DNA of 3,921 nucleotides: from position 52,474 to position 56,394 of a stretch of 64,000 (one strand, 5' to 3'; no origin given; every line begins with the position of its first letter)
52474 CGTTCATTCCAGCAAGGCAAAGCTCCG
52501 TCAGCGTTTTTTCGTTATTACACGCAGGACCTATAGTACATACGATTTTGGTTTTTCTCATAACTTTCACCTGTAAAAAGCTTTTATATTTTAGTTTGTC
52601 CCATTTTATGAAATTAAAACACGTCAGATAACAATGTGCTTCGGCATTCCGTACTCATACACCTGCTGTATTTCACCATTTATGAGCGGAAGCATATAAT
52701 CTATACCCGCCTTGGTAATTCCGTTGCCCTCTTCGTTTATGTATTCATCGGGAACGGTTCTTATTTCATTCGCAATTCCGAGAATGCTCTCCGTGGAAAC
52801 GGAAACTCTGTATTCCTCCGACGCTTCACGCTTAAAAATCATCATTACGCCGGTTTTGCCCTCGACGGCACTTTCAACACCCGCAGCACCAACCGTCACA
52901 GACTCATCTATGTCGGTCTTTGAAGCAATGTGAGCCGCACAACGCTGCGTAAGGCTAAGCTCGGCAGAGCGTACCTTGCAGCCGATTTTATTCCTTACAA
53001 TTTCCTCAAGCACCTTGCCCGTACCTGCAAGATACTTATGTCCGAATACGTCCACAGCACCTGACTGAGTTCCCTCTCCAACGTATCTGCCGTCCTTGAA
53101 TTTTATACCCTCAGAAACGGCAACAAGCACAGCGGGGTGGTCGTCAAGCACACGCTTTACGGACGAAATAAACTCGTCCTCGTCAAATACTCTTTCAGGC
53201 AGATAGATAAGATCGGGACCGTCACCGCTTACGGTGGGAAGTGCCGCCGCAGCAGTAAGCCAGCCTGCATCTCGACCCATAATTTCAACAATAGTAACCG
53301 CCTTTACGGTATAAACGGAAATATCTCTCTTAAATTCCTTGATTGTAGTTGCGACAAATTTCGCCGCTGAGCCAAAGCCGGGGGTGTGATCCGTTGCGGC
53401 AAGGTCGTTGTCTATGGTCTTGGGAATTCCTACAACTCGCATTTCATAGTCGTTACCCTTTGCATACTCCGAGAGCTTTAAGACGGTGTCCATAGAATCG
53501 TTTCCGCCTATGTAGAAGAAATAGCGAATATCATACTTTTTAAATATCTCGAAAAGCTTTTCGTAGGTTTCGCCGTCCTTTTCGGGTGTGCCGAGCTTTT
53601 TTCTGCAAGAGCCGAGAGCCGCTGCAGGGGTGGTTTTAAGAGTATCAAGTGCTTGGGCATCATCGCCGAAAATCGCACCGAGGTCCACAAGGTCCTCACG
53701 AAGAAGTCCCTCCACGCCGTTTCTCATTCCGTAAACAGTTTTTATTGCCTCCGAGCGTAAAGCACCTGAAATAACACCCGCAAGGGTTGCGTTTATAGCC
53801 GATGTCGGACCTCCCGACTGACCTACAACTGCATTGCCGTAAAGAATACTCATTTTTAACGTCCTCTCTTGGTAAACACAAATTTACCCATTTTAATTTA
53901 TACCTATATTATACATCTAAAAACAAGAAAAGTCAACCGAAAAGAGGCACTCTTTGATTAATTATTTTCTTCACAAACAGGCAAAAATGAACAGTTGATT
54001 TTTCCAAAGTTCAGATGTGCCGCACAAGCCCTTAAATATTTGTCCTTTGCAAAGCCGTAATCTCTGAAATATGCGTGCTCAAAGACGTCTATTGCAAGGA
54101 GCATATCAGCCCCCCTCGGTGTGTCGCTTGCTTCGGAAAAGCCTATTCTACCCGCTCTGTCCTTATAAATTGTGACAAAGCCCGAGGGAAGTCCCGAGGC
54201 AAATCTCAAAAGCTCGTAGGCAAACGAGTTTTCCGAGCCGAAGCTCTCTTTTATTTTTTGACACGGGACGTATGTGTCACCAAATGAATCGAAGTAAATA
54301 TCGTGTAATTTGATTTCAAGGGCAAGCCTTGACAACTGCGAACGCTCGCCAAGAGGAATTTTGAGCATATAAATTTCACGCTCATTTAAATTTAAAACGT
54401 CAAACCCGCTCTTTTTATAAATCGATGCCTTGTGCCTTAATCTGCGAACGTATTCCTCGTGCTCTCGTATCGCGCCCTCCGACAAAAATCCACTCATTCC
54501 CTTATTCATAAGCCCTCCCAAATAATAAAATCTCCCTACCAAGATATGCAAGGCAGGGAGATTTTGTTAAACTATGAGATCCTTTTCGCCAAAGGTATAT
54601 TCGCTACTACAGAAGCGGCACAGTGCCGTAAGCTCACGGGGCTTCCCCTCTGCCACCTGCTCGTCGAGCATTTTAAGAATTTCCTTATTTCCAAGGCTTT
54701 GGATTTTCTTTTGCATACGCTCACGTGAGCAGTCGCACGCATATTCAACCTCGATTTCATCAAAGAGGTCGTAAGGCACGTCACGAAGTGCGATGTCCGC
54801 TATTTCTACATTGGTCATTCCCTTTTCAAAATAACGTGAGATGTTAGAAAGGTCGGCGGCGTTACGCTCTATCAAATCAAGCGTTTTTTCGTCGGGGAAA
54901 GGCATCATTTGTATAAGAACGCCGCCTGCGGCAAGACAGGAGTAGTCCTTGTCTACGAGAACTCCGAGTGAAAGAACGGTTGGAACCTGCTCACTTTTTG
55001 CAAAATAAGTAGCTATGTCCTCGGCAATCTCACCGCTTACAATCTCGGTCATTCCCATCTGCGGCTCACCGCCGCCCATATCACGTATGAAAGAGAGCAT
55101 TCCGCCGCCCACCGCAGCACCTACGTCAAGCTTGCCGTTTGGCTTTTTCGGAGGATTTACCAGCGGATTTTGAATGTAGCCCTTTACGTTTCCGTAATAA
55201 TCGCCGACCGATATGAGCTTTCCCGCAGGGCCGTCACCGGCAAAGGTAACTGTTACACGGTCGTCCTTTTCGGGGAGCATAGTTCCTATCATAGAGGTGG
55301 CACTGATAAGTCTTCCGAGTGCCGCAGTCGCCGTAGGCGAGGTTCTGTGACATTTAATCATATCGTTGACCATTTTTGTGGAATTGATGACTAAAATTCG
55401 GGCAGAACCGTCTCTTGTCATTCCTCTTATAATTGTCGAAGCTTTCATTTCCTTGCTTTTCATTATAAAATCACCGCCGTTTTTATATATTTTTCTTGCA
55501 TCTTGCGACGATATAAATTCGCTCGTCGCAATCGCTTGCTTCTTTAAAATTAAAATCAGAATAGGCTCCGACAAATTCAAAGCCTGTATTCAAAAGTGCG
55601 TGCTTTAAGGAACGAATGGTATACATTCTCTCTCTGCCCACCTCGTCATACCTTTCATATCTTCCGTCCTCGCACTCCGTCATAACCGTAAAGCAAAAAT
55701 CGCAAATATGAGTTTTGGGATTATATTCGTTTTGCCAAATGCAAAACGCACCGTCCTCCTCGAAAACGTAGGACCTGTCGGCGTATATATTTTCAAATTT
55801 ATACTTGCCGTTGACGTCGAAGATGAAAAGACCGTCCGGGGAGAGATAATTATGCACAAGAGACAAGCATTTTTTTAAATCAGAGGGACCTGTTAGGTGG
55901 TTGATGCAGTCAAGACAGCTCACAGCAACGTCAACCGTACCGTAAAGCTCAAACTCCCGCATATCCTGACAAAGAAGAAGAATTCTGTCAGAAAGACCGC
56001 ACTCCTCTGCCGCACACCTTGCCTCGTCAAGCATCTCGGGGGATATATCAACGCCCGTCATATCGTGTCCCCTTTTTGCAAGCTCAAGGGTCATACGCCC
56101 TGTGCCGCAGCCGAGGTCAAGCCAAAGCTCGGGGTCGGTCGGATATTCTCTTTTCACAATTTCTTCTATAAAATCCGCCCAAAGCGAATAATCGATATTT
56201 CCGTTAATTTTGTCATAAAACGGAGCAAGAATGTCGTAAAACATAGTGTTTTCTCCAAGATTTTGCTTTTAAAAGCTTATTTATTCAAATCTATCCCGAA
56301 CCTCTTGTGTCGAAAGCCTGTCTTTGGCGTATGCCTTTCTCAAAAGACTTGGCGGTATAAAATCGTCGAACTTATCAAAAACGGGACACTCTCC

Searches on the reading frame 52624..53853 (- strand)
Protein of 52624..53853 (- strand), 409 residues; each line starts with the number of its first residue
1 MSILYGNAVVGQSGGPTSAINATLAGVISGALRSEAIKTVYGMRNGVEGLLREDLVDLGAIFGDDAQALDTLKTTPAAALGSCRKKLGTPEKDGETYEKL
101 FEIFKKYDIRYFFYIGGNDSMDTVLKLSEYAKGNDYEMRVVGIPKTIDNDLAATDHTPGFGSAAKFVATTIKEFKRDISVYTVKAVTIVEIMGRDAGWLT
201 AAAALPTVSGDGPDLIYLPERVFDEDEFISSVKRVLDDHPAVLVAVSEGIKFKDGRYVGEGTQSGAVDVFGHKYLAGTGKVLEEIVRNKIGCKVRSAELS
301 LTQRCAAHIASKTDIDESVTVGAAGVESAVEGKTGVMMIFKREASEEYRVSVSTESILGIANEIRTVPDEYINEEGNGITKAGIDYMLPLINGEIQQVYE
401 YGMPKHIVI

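Call 16: search_protein_families(library=pfam, proteins=[window:52624-53853:-], max_evalue=0.001)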
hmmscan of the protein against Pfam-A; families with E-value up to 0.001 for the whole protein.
window:52624-53853:- (409 aa): 1 family
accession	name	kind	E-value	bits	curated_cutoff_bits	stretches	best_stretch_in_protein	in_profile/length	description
PF00365.25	PFK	-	2.7e-57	194.7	30.9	1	9-299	3-249/277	Phosphofructokinase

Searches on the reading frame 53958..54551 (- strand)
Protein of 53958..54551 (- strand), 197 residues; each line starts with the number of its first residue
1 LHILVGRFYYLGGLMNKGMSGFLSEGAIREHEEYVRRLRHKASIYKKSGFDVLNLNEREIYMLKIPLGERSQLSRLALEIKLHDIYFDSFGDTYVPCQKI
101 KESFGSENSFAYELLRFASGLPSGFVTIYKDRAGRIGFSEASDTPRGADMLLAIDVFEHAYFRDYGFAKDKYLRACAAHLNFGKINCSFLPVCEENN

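Call 16: search_protein_families(library=pfam, proteins=[window:53958-54551:-], max_evalue=0.001)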
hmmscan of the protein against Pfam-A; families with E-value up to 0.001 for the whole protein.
window:53958-54551:- (197 aa): 1 family
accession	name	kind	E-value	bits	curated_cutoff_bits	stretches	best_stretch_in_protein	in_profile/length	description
PF02777.23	Sod_Fe_C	-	1.4e-11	44.7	20.9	1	98-186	7-100/102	Iron/manganese superoxide dismutases, C-terminal domain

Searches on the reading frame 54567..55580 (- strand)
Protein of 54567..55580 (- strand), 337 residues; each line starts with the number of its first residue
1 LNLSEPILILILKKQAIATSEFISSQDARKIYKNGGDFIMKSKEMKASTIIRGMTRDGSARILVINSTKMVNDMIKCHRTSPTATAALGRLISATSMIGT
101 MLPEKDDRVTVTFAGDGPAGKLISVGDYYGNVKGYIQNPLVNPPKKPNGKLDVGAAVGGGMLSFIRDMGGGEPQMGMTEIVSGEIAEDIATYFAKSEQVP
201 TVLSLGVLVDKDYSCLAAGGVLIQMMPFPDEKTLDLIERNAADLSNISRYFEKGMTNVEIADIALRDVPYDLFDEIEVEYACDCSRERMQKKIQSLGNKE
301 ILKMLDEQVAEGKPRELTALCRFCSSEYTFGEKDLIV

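Call 16: search_protein_families(library=pfam, proteins=[window:54567-55580:-], max_evalue=0.001)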
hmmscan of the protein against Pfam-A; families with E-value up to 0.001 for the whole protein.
window:54567-55580:- (337 aa): 1 family
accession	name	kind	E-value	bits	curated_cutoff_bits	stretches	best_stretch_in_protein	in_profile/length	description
PF01430.24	HSP33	-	8.9e-80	268.5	21.4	1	49-330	2-272/273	Hsp33 protein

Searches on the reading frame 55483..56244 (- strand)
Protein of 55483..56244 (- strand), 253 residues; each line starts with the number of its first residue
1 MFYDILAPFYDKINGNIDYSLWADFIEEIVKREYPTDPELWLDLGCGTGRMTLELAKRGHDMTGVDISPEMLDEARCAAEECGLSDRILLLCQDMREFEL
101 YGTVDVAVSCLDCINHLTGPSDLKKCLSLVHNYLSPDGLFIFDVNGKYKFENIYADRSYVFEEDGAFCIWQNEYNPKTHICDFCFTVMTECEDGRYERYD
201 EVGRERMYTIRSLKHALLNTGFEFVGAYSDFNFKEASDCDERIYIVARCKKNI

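Call 16: search_protein_families(library=pfam, proteins=[window:55483-56244:-], max_evalue=0.001)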
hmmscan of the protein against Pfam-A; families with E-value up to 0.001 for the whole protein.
window:55483-56244:- (253 aa): 9 families
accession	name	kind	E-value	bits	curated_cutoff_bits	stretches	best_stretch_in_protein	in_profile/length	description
PF13649.12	Methyltransf_25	-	4.8e-20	72.5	27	1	42-138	2-97/97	Methyltransferase domain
PF08241.18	Methyltransf_11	-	2.1e-16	60.7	21.2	1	42-142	1-95/95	Methyltransferase domain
PF13489.12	Methyltransf_23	-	1.5e-14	54.5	27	1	21-224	8-161/164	Methyltransferase domain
PF13847.12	Methyltransf_31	-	7.4e-14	52.1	27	1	42-160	8-129/145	Methyltransferase domain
PF08242.18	Methyltransf_12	-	4.6e-13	50.2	30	1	42-140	1-98/98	Methyltransferase domain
PF01209.24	Ubie_methyltran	-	5.6e-08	32.8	20.1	1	6-105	16-118/233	ubiE/COQ5 methyltransferase family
PF02353.26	CMAS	-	1.2e-07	31.8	27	1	42-149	67-171/273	Mycolic acid cyclopropane synthetase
PF05401.17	NodS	-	4.5e-05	23.8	24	1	42-143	48-145/201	Nodulation protein S (NodS)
PF09445.16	Methyltransf_15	-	0.00034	20.7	22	1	40-104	3-65/165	RNA cap guanine-N2 methyltransferase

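Call 19: find_related_loci(query=window:55483-56244:-, collection=genome_contigs, flank=10000)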
Query window:55483-56244:- (253 aa) in genome_contigs; peptide patterns used: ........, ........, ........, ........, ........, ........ (x = any residue, [..] = any of these).
598 stretches matched a pattern; 548 encode a relative of the query (tblastn E <= 1e-3); the best 80 are kept; 80 distinct loci.
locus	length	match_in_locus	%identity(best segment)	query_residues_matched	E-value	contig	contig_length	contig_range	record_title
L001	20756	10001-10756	80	1-252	8e-133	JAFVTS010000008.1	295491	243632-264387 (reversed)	MAG: Clostridia bacterium isolate RGIG5386 Sheep_Colon-3__c421, whole genome shotgun sequence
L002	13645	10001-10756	71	1-251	1e-121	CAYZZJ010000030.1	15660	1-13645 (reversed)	MAG TPA_asm: uncultured Ruminococcus sp. isolate SRP315200_co1_669 genome assembly, contig: NODE_7496_length_15660_cov_8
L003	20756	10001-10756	70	1-251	1e-119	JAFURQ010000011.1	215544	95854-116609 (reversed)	MAG: Clostridia bacterium isolate RGIG4763 Roe_deer_Rectum.Co__c1028137, whole genome shotgun sequence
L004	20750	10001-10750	72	1-251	3e-119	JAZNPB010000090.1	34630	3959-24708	MAG: Eubacteriales bacterium isolate T1900044836_TS20190302.MAGScoT_cleanbin_000028 SGB_2923_k141_702480, whole genome s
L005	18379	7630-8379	73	1-251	4e-119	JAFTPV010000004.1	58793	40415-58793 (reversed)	MAG: Clostridia bacterium isolate RGIG4040 Roe_deer_Cecum-5__c1121, whole genome shotgun sequence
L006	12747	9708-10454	71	1-251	3e-117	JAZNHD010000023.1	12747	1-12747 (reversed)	MAG: Eubacteriales bacterium isolate T1900044696_TS20190162.MAGScoT_cleanbin_000041 SGB_1779_k141_323841, whole genome s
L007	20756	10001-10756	70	1-252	7e-117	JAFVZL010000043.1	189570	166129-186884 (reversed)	MAG: Clostridia bacterium isolate RGIG5535 Sheep_Colon.Co__c2179064, whole genome shotgun sequence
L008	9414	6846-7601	68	1-251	4e-116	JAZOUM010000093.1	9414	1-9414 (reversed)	MAG: Eubacteriales bacterium isolate T1900045532_YK20190226.MAGScoT_cleanbin_000047 SGB_7737_k141_2943657, whole genome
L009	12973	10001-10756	71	1-251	9e-116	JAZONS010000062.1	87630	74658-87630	MAG: Eubacteriales bacterium isolate T1900045636_YK20190330.MAGScoT_cleanbin_000013 SGB_8098_k141_884537, whole genome s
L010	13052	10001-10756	69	1-251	6e-116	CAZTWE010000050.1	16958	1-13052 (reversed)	MAG TPA_asm: uncultured Ruminococcus sp. isolate SRP315200_co1_337 genome assembly, contig: NODE_6591_length_16958_cov_2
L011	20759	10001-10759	68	1-252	1e-115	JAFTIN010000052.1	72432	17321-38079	MAG: Clostridia bacterium isolate RGIG3850 Roe_deer_Cecum-1__c523672, whole genome shotgun sequence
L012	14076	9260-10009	69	1-251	4e-115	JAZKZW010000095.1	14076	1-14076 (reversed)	MAG: Eubacteriales bacterium isolate T1900045083_TC20190077.MAGScoT_cleanbin_000029 SGB_4673_k141_434980, whole genome s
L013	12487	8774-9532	68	1-252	5e-115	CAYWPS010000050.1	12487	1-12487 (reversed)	MAG TPA_asm: uncultured Ruminococcus sp. isolate SRP315200_co1_780 genome assembly, contig: NODE_10850_length_12487_cov_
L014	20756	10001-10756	70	1-251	4e-115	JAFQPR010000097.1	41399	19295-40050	MAG: Clostridia bacterium isolate RGIG2037 Goat_Colon-1__c836249, whole genome shotgun sequence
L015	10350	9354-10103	68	1-252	1e-114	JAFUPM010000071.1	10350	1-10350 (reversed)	MAG: Clostridia bacterium isolate RGIG4707 Roe_deer_Rectum.Co__c1923691, whole genome shotgun sequence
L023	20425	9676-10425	67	1-251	1e-111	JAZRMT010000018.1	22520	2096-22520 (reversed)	MAG: Eubacteriales bacterium isolate T1900045419_YK20190109.MAGScoT_cleanbin_000039 SGB_7039_k141_711587, whole genome s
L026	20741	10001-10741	67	1-249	7e-110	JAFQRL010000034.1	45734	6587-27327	MAG: Clostridia bacterium isolate RGIG2083 Goat_Colon-2__c584459, whole genome shotgun sequence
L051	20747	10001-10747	61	3-251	2e-97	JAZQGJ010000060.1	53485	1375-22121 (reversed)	MAG: Eubacteriales bacterium isolate T1900044631_TS20190097.MAGScoT_cleanbin_000004 SGB_1033_k141_329102, whole genome s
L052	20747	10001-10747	60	3-251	7e-95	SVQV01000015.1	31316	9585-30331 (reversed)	MAG: Oscillospiraceae bacterium isolate SIG626 NODE_7560_length_31316_cov_1.477700, whole genome shotgun sequence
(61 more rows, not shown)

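Call 76: search_protein_families(library=padloc, proteins=[L023:2274-4133:-, L052:13436-16147:-, L052:11695-13362:+, L026:13866-15962:-, L026:11772-12980:-, L011:2371-3558:-, L002:3598-4587:+, L051:12324-12779:+, L051:12913-13491:+], max_evalue=0.00001)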
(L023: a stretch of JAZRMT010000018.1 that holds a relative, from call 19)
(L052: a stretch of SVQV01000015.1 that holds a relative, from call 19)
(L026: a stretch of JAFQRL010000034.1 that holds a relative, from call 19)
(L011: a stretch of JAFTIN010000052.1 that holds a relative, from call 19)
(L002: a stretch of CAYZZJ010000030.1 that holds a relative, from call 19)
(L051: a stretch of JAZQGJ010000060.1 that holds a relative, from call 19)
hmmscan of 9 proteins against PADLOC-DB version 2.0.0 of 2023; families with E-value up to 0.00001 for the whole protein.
L023:2274-4133:- (619 aa): 0 families

L052:13436-16147:- (903 aa): 0 families

L052:11695-13362:+ (555 aa): 0 families

L026:13866-15962:- (698 aa): 0 families

L026:11772-12980:- (402 aa): 0 families

L011:2371-3558:- (395 aa): 0 families

L002:3598-4587:+ (329 aa): 0 families

L051:12324-12779:+ (151 aa): 0 families

L051:12913-13491:+ (192 aa): 0 families

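Call 77: search_protein_families(library=pfam, proteins=[L023:2274-4133:-, L052:13436-16147:-, L052:11695-13362:+, L026:13866-15962:-, L026:11772-12980:-, L011:2371-3558:-, L002:3598-4587:+, L051:12324-12779:+, L051:12913-13491:+], max_evalue=0.00001)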
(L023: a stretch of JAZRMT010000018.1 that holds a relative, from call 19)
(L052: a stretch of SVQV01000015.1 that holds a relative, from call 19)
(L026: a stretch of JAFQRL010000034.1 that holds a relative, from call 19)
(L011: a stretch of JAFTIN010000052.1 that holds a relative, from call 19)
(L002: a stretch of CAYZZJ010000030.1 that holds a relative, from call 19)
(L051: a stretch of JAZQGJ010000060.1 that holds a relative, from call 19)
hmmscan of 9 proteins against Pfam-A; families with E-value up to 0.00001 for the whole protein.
L023:2274-4133:- (619 aa): 2 families
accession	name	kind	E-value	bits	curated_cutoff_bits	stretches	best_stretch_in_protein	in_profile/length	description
PF18952.6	DUF5696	-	9.4e-10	38.1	25.6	1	208-379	193-351/612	Family of unknown function (DUF5696)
PF19773.5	DUF6259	-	1e-07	31.8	28.7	1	306-513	73-294/300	Domain of unknown function (DUF6259)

L052:13436-16147:- (903 aa): 1 family
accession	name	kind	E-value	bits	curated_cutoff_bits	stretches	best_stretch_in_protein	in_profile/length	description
PF13229.12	Beta_helix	-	3.2e-07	30.5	25.9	0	502-613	32-135/158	Right handed beta helix region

L052:11695-13362:+ (555 aa): 1 family
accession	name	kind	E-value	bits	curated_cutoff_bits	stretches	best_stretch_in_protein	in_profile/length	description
PF13320.12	GH123_cat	-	2.9e-69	234.4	23.1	1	174-507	1-323/324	Glycoside hydrolase 123, catalytic domain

L026:13866-15962:- (698 aa): 0 families

L026:11772-12980:- (402 aa): 0 families

L011:2371-3558:- (395 aa): 1 family
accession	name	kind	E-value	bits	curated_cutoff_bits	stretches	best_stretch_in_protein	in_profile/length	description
PF13349.12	DUF4097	-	4.1e-30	105.4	22.9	2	49-255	1-190/247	Toastrack DUF4097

L002:3598-4587:+ (329 aa): 1 family
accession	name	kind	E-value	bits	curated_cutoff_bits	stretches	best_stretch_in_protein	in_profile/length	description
PF00892.27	EamA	-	5.8e-31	108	28.2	2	169-305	2-134/135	EamA-like transporter family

L051:12324-12779:+ (151 aa): 1 family
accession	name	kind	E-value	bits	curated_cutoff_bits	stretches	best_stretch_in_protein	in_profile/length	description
PF06908.16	YpsA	-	9.4e-07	29.4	27.7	1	22-138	29-149/168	YspA SLOG family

L051:12913-13491:+ (192 aa): 1 family
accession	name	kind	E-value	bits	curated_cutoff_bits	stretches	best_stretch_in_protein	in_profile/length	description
PF02777.23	Sod_Fe_C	-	2.3e-19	69.8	20.9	1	89-185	1-101/102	Iron/manganese superoxide dismutases, C-terminal domain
